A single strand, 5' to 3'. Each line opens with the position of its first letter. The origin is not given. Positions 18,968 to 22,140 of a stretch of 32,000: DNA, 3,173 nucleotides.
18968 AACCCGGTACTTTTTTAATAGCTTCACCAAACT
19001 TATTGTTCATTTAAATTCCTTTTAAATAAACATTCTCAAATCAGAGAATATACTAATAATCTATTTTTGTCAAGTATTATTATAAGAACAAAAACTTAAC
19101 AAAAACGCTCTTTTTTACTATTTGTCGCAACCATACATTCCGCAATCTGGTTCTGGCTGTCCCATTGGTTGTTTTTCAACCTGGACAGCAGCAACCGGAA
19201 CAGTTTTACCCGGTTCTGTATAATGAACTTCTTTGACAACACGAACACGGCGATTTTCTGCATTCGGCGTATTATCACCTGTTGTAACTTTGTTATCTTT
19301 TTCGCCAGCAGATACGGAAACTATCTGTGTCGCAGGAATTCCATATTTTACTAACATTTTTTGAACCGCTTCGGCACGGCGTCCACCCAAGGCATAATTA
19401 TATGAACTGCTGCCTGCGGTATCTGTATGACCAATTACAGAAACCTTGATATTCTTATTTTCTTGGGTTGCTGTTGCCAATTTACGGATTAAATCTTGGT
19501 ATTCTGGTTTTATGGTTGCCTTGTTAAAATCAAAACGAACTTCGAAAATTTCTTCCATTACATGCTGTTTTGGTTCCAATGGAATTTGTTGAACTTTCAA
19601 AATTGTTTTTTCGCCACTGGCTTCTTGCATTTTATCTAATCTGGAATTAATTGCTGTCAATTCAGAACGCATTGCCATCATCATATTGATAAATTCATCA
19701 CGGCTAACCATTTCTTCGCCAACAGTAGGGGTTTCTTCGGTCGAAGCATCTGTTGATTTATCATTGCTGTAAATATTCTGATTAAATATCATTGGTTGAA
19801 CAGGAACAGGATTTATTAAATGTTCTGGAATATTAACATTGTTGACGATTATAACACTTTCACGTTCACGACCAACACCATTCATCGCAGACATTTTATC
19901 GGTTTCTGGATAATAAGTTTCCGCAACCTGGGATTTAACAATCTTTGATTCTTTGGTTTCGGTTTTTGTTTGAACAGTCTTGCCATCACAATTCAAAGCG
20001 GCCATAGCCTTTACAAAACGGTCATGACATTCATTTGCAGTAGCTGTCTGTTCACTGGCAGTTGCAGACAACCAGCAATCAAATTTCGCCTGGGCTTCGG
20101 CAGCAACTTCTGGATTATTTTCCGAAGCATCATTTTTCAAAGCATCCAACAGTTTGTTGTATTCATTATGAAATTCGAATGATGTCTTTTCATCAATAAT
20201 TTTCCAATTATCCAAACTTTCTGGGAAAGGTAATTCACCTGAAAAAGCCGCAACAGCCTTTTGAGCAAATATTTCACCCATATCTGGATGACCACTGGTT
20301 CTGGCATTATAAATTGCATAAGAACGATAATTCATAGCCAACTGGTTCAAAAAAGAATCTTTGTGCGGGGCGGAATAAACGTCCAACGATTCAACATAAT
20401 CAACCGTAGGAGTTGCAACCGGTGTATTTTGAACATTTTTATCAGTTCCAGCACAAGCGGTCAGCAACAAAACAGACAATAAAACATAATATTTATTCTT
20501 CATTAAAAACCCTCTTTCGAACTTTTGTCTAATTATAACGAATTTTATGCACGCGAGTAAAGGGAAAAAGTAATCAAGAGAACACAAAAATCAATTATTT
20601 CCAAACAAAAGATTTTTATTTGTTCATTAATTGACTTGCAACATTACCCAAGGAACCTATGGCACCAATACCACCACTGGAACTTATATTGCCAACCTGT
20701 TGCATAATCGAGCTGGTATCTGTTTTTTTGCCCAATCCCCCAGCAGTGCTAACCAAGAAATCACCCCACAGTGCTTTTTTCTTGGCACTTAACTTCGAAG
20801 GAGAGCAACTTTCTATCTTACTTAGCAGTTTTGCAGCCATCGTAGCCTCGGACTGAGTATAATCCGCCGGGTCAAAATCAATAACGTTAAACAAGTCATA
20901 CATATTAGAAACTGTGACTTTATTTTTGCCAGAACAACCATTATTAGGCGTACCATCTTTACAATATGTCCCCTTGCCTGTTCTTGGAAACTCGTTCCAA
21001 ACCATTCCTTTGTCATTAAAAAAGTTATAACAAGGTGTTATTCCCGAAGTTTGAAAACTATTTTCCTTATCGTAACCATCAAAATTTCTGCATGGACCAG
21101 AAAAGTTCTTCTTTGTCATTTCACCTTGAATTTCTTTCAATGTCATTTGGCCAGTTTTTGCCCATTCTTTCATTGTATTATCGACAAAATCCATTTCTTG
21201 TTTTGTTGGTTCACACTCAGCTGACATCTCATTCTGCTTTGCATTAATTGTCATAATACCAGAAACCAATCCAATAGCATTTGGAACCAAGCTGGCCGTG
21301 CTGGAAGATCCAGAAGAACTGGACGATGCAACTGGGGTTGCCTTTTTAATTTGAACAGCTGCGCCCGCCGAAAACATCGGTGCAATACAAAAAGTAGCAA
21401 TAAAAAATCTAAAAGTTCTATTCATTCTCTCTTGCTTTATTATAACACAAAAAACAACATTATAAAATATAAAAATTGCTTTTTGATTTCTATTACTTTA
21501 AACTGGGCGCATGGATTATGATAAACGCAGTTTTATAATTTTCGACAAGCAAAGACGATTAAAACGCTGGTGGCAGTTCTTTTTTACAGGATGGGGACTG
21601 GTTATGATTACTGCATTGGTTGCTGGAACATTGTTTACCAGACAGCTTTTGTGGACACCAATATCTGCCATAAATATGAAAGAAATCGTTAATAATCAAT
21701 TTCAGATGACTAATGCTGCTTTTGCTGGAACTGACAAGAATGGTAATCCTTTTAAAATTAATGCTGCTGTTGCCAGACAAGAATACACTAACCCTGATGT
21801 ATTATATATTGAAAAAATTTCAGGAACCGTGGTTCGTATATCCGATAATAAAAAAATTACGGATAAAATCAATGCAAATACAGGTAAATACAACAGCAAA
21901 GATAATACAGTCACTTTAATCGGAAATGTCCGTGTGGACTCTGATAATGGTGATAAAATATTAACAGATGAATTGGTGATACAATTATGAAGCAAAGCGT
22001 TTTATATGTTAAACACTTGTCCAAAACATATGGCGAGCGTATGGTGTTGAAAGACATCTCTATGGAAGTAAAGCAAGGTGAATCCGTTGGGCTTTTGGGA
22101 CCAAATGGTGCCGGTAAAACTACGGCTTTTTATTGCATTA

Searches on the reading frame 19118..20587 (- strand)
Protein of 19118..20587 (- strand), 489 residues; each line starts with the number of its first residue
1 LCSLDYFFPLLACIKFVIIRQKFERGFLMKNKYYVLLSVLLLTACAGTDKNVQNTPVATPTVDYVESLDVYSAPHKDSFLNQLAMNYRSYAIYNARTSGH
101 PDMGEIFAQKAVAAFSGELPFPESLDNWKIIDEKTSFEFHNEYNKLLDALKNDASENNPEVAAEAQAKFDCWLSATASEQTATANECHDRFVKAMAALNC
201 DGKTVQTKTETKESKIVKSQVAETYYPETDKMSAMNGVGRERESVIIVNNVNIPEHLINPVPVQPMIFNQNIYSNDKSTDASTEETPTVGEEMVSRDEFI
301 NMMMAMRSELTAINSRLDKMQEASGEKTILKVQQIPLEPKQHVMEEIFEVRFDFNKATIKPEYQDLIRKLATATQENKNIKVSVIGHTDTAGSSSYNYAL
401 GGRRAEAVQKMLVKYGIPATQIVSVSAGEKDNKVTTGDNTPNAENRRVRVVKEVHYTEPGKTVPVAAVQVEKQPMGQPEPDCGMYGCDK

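Call 51: search_protein_families(library=pfam, proteins=[window:19118-20587:-], max_evalue=0.001)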
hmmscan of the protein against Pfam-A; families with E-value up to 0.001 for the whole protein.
window:19118-20587:- (489 aa): 1 family
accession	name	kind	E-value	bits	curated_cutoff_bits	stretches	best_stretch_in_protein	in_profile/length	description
PF00691.25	OmpA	-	1.3e-19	70.7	27.2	1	351-446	1-98/98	OmpA family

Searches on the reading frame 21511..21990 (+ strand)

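Call 51: search_protein_families(library=pfam, proteins=[window:21511-21990:+], max_evalue=0.001)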
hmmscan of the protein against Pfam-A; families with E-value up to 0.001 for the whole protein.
window:21511-21990:+ (159 aa): 1 family
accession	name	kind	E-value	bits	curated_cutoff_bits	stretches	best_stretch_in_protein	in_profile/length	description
PF06835.18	LptC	-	8e-10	39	21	1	61-158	31-129/175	Lipopolysaccharide-assembly, LptC-related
